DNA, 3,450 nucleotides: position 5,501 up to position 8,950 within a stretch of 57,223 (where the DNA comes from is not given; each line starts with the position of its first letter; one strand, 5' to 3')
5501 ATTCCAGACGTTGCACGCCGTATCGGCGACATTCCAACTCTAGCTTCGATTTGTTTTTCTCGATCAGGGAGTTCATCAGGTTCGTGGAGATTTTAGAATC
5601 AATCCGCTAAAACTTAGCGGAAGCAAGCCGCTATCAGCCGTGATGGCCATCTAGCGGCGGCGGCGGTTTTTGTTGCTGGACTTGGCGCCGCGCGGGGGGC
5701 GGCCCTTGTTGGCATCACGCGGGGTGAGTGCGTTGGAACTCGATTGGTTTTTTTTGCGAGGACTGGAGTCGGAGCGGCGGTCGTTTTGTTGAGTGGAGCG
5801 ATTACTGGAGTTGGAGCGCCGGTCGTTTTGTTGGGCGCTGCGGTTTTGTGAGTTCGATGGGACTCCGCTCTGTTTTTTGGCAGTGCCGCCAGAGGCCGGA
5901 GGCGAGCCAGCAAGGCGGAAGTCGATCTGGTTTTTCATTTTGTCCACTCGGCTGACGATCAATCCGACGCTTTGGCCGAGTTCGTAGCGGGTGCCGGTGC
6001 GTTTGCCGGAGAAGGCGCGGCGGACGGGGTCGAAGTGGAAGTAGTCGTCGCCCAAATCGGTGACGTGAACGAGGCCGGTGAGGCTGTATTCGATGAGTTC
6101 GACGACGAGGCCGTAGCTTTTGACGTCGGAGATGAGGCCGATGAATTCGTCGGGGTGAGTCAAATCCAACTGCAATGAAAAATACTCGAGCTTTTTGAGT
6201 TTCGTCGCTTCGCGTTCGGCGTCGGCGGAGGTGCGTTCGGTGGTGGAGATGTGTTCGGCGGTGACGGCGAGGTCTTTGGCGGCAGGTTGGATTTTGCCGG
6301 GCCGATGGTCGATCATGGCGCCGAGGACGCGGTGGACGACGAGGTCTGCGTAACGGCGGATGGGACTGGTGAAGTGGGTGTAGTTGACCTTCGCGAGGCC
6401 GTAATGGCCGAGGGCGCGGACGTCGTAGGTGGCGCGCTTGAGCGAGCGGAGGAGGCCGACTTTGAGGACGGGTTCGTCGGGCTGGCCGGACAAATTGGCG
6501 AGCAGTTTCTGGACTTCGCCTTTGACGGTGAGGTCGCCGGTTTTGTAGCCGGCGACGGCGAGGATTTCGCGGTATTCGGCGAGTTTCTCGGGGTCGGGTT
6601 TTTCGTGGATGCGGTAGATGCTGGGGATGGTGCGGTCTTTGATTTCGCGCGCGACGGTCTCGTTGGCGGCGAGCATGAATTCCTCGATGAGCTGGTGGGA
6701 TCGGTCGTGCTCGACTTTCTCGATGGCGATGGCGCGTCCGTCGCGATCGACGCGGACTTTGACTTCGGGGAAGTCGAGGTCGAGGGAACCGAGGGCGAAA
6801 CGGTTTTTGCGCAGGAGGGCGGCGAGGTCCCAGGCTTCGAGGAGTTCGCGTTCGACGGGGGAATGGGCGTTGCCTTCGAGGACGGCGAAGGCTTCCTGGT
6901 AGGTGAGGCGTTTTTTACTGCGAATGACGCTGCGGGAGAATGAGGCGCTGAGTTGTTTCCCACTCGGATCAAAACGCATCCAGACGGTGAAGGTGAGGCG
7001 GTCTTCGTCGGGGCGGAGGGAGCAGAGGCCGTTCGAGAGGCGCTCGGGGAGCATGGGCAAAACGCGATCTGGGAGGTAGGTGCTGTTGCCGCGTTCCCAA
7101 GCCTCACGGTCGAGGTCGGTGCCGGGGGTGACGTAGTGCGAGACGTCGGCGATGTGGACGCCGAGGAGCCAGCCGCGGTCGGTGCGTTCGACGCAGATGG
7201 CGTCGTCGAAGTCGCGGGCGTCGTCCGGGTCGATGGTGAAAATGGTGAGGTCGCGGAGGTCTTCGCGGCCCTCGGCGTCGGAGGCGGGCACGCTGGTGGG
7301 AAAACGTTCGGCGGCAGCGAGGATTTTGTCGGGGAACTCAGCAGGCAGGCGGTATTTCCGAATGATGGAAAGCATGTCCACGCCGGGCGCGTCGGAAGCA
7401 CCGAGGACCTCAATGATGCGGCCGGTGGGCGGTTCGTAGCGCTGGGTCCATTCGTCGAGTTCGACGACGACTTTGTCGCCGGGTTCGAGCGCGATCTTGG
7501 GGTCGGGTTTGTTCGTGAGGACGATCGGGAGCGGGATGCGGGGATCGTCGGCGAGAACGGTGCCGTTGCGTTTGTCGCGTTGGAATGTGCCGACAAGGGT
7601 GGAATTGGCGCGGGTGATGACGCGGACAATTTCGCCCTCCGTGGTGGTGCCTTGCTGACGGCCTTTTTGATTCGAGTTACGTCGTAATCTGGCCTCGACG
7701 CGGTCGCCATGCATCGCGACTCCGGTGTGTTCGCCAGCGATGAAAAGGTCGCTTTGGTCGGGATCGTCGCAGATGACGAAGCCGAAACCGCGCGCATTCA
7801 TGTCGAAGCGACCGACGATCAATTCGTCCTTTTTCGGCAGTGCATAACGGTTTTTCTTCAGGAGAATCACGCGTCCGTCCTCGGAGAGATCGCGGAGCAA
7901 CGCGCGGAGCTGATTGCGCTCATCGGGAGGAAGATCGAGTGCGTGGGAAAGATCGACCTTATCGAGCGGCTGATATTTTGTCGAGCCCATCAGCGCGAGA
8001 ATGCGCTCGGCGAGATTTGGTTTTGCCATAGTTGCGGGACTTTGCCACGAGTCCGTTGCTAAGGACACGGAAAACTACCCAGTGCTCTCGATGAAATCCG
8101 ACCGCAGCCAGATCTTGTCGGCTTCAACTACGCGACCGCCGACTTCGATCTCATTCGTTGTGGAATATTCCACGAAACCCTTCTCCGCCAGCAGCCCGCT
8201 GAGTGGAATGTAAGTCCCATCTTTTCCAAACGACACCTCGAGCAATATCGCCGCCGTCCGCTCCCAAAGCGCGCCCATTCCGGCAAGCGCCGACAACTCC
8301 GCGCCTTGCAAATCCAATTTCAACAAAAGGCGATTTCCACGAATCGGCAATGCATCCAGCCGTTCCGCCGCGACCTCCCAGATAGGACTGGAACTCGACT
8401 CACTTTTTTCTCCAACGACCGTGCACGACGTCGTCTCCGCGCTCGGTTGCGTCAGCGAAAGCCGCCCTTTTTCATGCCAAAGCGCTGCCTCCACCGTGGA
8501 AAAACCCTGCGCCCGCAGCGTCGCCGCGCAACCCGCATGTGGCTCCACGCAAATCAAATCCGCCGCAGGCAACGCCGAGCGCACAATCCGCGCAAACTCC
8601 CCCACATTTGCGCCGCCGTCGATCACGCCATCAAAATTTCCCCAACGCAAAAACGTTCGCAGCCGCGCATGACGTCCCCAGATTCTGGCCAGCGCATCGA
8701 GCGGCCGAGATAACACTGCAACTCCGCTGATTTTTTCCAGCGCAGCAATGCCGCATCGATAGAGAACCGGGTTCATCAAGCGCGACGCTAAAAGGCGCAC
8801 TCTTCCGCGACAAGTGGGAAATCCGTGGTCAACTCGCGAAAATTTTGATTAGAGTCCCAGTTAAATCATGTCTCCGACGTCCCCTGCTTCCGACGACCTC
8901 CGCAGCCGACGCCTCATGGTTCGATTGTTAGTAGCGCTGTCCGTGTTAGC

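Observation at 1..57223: A motif of about 20 nt (T-run, YAK, YS-GAGTT, VCA) recurs about once per kb on both strands, inside and between genes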

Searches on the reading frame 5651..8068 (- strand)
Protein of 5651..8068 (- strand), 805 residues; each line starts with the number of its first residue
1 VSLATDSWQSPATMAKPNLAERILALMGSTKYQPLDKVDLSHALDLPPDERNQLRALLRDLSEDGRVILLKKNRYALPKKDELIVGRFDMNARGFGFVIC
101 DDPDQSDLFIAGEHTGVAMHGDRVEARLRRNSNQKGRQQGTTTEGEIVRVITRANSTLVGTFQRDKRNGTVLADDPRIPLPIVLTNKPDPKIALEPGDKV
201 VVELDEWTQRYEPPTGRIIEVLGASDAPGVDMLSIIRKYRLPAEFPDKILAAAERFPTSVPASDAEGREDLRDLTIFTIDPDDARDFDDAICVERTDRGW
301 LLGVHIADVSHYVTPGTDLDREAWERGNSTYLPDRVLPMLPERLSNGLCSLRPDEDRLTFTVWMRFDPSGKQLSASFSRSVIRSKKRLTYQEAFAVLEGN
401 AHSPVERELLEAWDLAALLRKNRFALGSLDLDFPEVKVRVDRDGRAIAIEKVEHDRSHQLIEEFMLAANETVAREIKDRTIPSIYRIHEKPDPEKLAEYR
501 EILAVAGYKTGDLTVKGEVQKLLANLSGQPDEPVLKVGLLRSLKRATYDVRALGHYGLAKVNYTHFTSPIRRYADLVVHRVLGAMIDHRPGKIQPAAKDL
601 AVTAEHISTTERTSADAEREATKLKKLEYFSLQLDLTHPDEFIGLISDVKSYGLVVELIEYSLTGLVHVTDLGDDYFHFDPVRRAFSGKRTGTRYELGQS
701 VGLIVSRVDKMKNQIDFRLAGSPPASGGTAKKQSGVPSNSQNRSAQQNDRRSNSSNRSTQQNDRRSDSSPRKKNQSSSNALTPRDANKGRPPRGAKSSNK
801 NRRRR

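Call 8: search_protein_families(library=pfam, proteins=[window:5651-8068:-])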
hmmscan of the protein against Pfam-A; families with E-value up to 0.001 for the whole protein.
window:5651-8068:- (805 aa): 4 families
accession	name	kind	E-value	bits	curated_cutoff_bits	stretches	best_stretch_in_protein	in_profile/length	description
PF00773.25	RNB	-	2.3e-111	372.6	29.3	1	268-586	1-324/326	RNB domain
PF17876.7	CSD2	-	1.5e-24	86.3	26.2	1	171-246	2-74/74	Cold shock domain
PF08206.17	OB_RNB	-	2.3e-18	66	24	1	86-141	1-54/58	Ribonuclease B OB domain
PF00575.29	S1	-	0.00013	22.8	22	1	642-717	8-71/74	S1 RNA binding domain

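Call 10: find_related_loci(query=window:5651-8068:-, collection=genome_contigs, flank=10000)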
Query window:5651-8068:- (805 aa) in genome_contigs; peptide patterns used: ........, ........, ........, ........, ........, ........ (x = any residue, [..] = any of these).
600 stretches matched a pattern (row limit reached: there are more); 591 encode a relative of the query (tblastn E <= 1e-3); the best 80 are kept; 80 distinct loci.
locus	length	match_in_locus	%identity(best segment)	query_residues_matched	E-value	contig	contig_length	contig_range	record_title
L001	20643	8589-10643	73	29-721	0e+0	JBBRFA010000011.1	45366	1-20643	MAG: Chthoniobacterales bacterium isolate Co_metawrap_2544 Cmw_2544_k141_9726021_length_45366_cov_30.9973, whole genome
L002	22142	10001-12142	62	10-720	0e+0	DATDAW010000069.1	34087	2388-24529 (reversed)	MAG TPA_asm: Chthoniobacterales bacterium isolate SMAG_U106 k141_2566403, whole genome shotgun sequence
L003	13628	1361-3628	52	11-747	0e+0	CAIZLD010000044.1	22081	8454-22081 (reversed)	MAG: uncultured Spartobacteria bacterium isolate Loc080925-8m_bin-142 genome assembly, contig: bin-142:44/77, whole geno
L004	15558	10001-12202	52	18-746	0e+0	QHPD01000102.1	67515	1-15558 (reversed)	MAG: Verrucomicrobia bacterium isolate AV37 14_0929_12_40cm_scaffold_58_curated, whole genome shotgun sequence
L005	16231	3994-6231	52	11-744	0e+0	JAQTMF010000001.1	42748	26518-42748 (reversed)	MAG: Chthoniobacteraceae bacterium isolate STA_34 NODE_1722_length_42748_cov_3.115389_Sandtown_A, whole genome shotgun s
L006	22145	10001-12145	53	4-717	0e+0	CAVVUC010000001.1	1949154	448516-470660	MAG: uncultured Verrucomicrobiae bacterium isolate MFD02979.bin.2.162 genome assembly, contig: contig_11235, whole genom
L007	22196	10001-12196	53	10-737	0e+0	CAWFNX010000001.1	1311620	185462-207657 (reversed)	MAG: uncultured Verrucomicrobiae bacterium isolate MFD06085.bin.1.132 genome assembly, contig: contig_14733, whole genom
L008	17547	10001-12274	52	14-753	0e+0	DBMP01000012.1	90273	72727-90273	MAG TPA_asm: Spartobacteria bacterium UBA695 UBA695_contig_792, whole genome shotgun sequence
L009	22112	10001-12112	53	18-720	0e+0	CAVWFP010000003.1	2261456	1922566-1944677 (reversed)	MAG: uncultured Verrucomicrobiae bacterium isolate MFD09671.bin.1.41 genome assembly, contig: contig_24402, whole genome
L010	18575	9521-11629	54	23-720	0e+0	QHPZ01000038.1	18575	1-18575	MAG: Verrucomicrobia bacterium isolate AV17 14_0903_13_30cm_scaffold_525149_curated, whole genome shotgun sequence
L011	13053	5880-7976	54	18-720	0e+0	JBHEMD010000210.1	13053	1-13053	MAG: Chthoniobacterales bacterium isolate S2_bin.50.orig S2_k141_3152222, whole genome shotgun sequence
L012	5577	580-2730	53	18-720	0e+0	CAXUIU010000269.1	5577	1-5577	MAG TPA_asm: uncultured Chthoniobacterales bacterium isolate public_SRR14722108_metawrap_bin.1 genome assembly, contig:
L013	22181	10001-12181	52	10-724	0e+0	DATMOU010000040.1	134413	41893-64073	MAG TPA_asm: Chthoniobacterales bacterium isolate SMAG_U12884 k141_13232, whole genome shotgun sequence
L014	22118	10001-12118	54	9-717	0e+0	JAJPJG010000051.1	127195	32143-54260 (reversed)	MAG: Spartobacteria bacterium isolate Centralia_MAG_443 k107_11465013, whole genome shotgun sequence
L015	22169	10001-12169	52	18-726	0e+0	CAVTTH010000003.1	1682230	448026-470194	MAG: uncultured Verrucomicrobiae bacterium isolate MFD00822.bin.1.61 genome assembly, contig: contig_54134, whole genome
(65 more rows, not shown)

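Call 22: find_related_loci(query=window:5651-8068:-, collection=metagenome_contigs, flank=10000)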
Query window:5651-8068:- (805 aa) in metagenome_contigs; peptide patterns used: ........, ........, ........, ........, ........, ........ (x = any residue, [..] = any of these).
600 stretches matched a pattern (row limit reached: there are more); 588 encode a relative of the query (tblastn E <= 1e-3); the best 80 are kept; 80 distinct loci.
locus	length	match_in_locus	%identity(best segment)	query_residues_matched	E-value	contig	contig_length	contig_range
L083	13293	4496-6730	51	18-740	0e+0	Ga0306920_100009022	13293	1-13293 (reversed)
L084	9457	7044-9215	53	18-735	0e+0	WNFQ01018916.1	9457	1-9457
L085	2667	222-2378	53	16-725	0e+0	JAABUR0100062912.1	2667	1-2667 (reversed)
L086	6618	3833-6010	53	4-731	0e+0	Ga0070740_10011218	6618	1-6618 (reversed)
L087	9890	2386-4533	53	18-725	0e+0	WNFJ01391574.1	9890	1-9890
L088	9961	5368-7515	53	18-725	0e+0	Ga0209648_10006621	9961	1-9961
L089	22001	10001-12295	51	18-754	0e+0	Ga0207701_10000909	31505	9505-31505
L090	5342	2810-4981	54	18-734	0e+0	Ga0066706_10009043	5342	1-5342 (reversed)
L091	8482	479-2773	51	18-754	0e+0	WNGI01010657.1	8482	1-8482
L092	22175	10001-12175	53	18-726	0e+0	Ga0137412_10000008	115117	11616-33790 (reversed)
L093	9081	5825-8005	53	18-734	0e+0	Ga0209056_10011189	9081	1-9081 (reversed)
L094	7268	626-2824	52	18-729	0e+0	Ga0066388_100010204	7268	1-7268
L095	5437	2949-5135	53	3-725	0e+0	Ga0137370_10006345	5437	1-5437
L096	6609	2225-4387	52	12-724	0e+0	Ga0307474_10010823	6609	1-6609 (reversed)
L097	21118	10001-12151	53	13-723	0e+0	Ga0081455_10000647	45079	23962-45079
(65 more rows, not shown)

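Call 23: find_homologous_proteins(query=window:5651-8068:-, max_evalue=1e-100)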
Query window:5651-8068:- (805 aa): 7881 proteins with E <= 1e-100 among 8000 candidates; the best 120 are listed.
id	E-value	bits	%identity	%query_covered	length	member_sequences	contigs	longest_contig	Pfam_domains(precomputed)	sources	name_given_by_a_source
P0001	0.0e+0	1778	100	98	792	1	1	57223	PF00773.26,PF08206.18,PF17876.8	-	-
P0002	0.0e+0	1691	93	100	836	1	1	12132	PF00575.30,PF00773.26,PF08206.18,PF17876.8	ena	-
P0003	0.0e+0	1559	90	98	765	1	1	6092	PF00575.30,PF00773.26,PF08206.18,PF17876.8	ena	-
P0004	0.0e+0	1493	84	98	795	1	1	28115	PF00575.30,PF00773.26,PF08206.18,PF17876.8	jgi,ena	jgi:ribonuclease R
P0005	0.0e+0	1370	79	98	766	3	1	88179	PF00575.30,PF00773.26,PF08206.18,PF17876.8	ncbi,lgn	ncbi:MAG: ribonuclease R [Chthoniobacterales bacterium]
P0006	0.0e+0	1298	78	92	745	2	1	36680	PF00575.30,PF00773.26,PF08206.18,PF17876.8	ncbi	-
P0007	0.0e+0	1131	73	88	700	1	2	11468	PF00575.30,PF00773.26,PF08206.18,PF25049.2,PF17876.8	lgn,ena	-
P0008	0.0e+0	1129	73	86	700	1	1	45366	PF00575.30,PF00773.26,PF08206.18,PF25049.2,PF17876.8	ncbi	-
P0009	0.0e+0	1108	72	88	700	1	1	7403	PF00575.30,PF00773.26,PF08206.18,PF25049.2,PF17876.8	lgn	-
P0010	5.7e-288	976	63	88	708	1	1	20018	PF00575.30,PF00773.26,PF08206.18,PF17876.8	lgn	-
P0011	4.7e-286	969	63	88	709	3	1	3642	PF00575.30,PF00773.26,PF08206.18,PF17876.8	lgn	-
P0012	9.3e-246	836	56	87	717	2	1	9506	PF00575.30,PF00773.26,PF08206.18,PF25049.2,PF17876.8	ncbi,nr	ncbi:MAG TPA: ribonuclease R [Chthoniobacteraceae bacterium]|nr:ribonuclease R [Chthoniobacteraceae 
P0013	1.1e-245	836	55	87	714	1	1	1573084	PF00575.30,PF00773.26,PF08206.18,PF17876.8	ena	-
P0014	2.8e-244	831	54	88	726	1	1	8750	PF00575.30,PF00773.26,PF08206.18,PF17876.8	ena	-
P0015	6.5e-244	830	54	88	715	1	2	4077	PF00575.30,PF00773.26,PF08206.18,PF25049.2,PF17876.8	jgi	jgi:ribonuclease R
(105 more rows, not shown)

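Call 24: find_encoding_contigs(protein=P0002, flank=10000, max_places=2)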
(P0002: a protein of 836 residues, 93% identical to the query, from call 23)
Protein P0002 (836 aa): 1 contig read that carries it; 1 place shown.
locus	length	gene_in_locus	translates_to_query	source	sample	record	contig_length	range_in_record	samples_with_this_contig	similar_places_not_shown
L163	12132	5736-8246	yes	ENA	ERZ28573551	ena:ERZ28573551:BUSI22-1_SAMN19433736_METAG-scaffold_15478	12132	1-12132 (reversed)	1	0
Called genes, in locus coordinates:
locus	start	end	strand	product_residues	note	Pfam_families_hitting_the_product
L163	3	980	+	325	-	?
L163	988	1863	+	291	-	PF05050:Methyltransf_21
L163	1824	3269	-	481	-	-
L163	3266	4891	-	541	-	-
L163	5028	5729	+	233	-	-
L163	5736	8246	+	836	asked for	PF08206:OB_RNB, PF17876:CSD2, PF00773:RNB, PF00575:S1 (weak)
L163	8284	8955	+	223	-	-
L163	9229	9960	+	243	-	-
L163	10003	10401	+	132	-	PF08937:ThsB_TIR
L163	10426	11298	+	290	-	PF18184:SLATT_3, PF14015:DUF4231, PF18181:SLATT_1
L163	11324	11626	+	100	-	PF10387:DUF2442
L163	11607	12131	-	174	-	?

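Call 25: find_encoding_contigs(protein=P0004, flank=10000, max_places=2)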
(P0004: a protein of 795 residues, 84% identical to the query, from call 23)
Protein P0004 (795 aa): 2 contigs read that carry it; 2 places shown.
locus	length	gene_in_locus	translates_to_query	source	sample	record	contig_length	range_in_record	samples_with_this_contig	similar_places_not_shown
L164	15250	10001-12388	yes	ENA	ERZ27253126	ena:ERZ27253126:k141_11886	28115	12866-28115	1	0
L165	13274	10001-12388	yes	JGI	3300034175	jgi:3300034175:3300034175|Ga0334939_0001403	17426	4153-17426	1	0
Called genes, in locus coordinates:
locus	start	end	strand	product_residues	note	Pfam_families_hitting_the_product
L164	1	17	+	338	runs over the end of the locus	PF13579:Glyco_trans_4_4 (weak)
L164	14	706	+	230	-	PF05050:Methyltransf_21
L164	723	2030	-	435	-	PF01943:Polysacc_synt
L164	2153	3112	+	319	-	-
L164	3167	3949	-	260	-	PF05050:Methyltransf_21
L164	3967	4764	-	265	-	PF05050:Methyltransf_21 (weak)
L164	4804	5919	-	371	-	PF01075:Glyco_transf_9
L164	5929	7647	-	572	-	-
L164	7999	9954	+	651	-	-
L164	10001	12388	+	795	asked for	PF08206:OB_RNB, PF17876:CSD2, PF00773:RNB, PF00575:S1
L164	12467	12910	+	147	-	-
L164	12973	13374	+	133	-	-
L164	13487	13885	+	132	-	-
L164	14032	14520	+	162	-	-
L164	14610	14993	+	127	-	-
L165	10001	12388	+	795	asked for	PF08206:OB_RNB, PF17876:CSD2, PF00773:RNB, PF00575:S1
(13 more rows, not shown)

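Call 26: find_encoding_contigs(protein=P0005, flank=10000, max_places=2)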
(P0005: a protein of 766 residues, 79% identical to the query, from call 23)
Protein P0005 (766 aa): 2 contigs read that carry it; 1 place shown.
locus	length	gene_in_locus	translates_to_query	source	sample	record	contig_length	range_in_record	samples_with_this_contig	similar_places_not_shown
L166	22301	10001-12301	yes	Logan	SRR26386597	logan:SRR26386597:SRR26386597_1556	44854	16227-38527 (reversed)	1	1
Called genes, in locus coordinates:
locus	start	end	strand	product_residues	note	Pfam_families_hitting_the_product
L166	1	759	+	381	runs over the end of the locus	PF01075:Glyco_transf_9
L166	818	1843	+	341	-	PF01075:Glyco_transf_9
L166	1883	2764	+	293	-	PF05050:Methyltransf_21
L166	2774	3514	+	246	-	PF13489:Methyltransf_23, PF13847:Methyltransf_31, PF08241:Methyltransf_11, PF08242:Methyltransf_12, PF13649:Methyltransf_25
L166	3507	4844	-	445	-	-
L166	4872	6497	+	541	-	-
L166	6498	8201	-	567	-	-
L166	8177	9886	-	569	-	-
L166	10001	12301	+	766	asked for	PF08206:OB_RNB, PF17876:CSD2, PF00773:RNB, PF00575:S1 (weak)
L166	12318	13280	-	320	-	PF00561:Abhydrolase_1, PF12146:Hydrolase_4, PF12697:Abhydrolase_6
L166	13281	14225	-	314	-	PF00294:PfkB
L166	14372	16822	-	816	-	PF15979:Glyco_hydro_115, PF17829:GH115_C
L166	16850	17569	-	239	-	PF00657:Lipase_GDSL, PF13472:Lipase_GDSL_2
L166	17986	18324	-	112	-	-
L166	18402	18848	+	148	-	PF03692:CxxCxxCC (weak)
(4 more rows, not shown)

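Call 27: find_encoding_contigs(protein=P0006, flank=10000, max_places=2)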
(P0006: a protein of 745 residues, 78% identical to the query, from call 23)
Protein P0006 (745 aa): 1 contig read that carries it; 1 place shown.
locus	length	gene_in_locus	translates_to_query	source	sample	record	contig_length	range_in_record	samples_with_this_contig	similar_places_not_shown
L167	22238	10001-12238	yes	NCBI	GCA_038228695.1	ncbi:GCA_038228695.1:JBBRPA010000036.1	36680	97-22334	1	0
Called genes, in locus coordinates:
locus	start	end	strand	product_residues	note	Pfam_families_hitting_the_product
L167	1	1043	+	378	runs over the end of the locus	?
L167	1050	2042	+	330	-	PF13439:Glyco_transf_4 (faint)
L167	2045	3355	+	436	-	PF01943:Polysacc_synt, PF13440:Polysacc_synt_3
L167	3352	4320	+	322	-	-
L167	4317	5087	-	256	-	PF05050:Methyltransf_21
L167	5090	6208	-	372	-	PF01075:Glyco_transf_9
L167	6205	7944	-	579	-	-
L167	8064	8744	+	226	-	PF05050:Methyltransf_21 (faint)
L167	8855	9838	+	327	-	PF01370:Epimerase, PF04321:RmlD_sub_bind (weak), PF16363:GDP_Man_Dehyd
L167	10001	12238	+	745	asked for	PF08206:OB_RNB, PF17876:CSD2, PF00773:RNB, PF00575:S1 (weak)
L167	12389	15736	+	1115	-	PF07691:PA14, PF10528:GLEYA (weak), PF07452:CHRD, PF08811:DUF1800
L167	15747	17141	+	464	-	PF07394:DUF1501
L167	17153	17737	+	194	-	-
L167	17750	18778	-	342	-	PF01180:DHO_dh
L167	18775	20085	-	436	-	PF10396:TrmE_N, PF12631:MnmE_helical, PF01926:MMR_HSR1, PF02421:FeoB_N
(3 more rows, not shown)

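Call 34: find_encoding_contigs(protein=P0003, flank=10000, max_places=2)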
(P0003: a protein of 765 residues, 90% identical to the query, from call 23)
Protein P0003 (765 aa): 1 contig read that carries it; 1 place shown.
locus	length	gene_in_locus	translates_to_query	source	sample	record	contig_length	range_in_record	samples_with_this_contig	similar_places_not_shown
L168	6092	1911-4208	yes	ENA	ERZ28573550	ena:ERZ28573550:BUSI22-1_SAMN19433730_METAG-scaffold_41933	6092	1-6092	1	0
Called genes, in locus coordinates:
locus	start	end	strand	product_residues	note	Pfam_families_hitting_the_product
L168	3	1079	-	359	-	?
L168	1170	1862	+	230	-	-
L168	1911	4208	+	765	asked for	PF08206:OB_RNB, PF17876:CSD2, PF00773:RNB, PF00575:S1 (faint)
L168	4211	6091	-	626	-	?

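Call 60: find_encoding_contigs(protein=P0007, flank=10000, max_places=2)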
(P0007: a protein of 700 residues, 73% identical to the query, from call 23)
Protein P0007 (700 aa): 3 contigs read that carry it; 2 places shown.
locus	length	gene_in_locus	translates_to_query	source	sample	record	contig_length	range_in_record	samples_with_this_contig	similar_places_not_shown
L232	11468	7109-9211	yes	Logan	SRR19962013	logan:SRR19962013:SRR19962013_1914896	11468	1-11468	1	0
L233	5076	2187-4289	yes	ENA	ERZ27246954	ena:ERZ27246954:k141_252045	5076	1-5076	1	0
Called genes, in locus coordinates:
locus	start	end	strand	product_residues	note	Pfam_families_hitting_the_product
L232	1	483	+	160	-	?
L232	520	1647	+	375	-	PF01098:FTSW_RODA_SPOVE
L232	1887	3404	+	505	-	PF00082:Peptidase_S8, PF07705:CARDB (weak)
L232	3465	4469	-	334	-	PF01370:Epimerase, PF04321:RmlD_sub_bind (faint), PF01073:3Beta_HSD, PF16363:GDP_Man_Dehyd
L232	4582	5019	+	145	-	-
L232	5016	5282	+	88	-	-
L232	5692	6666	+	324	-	PF00579:tRNA-synt_1b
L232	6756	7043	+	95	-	PF04845:PurA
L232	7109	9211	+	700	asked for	PF08206:OB_RNB, PF25049:OB_HELZ2 (faint), PF17876:CSD2, PF00773:RNB, PF00575:S1 (faint)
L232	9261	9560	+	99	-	-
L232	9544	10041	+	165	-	-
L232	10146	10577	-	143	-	PF00072:Response_reg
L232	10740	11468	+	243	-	?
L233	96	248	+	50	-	-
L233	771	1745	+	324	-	PF00579:tRNA-synt_1b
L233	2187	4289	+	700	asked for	PF08206:OB_RNB, PF25049:OB_HELZ2 (faint), PF17876:CSD2, PF00773:RNB, PF00575:S1 (faint)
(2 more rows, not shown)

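Call 61: find_encoding_contigs(protein=P0010, flank=10000, max_places=2)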
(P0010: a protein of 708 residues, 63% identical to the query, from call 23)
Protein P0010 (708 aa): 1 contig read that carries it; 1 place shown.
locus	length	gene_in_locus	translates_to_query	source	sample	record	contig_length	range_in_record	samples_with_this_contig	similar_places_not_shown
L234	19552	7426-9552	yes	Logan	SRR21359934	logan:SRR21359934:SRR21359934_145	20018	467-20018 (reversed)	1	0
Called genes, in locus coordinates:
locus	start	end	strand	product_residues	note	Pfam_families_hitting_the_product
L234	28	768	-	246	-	-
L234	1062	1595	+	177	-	PF13302:Acetyltransf_3, PF00583:Acetyltransf_1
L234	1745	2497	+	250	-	PF00459:Inositol_P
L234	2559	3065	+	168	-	PF02542:YgbB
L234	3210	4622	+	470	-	PF01406:tRNA-synt_1e, PF09334:tRNA-synt_1g (faint), PF09190:DALR_2, PF23493:CysS_C (weak)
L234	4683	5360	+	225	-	PF24894:Hexapep_GlmU (faint), PF25084:LbH_EIF2B, PF00132:Hexapep, PF25087:GMPPB_C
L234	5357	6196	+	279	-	PF00288:GHMP_kinases_N, PF08544:GHMP_kinases_C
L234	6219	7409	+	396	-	PF02606:LpxK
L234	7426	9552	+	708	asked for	PF08206:OB_RNB, PF17876:CSD2, PF00773:RNB, PF00575:S1 (weak)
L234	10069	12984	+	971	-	PF01326:PPDK_N, PF00391:PEP-utilizers, PF02896:PEP-utilizers_C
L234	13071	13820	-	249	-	PF03734:YkuD (weak)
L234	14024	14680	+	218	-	PF01903:CbiX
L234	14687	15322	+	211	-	PF18069:DR2241, PF18009:Fer4_23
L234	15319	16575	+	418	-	PF22039:HUTI_composite_bact (weak), PF01979:Amidohydro_1, PF07969:Amidohydro_3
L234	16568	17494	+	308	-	PF00768:Peptidase_S11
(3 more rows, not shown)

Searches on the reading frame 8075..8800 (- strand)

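Call 8: search_protein_families(library=pfam, proteins=[window:8075-8800:-])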
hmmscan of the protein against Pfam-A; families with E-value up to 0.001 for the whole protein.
window:8075-8800:- (241 aa): 1 family
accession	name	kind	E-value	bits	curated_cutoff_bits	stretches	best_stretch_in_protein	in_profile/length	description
PF05050.19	Methyltransf_21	-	4.1e-06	27.4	22.7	1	61-193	1-152/173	Methyltransferase FkbM domain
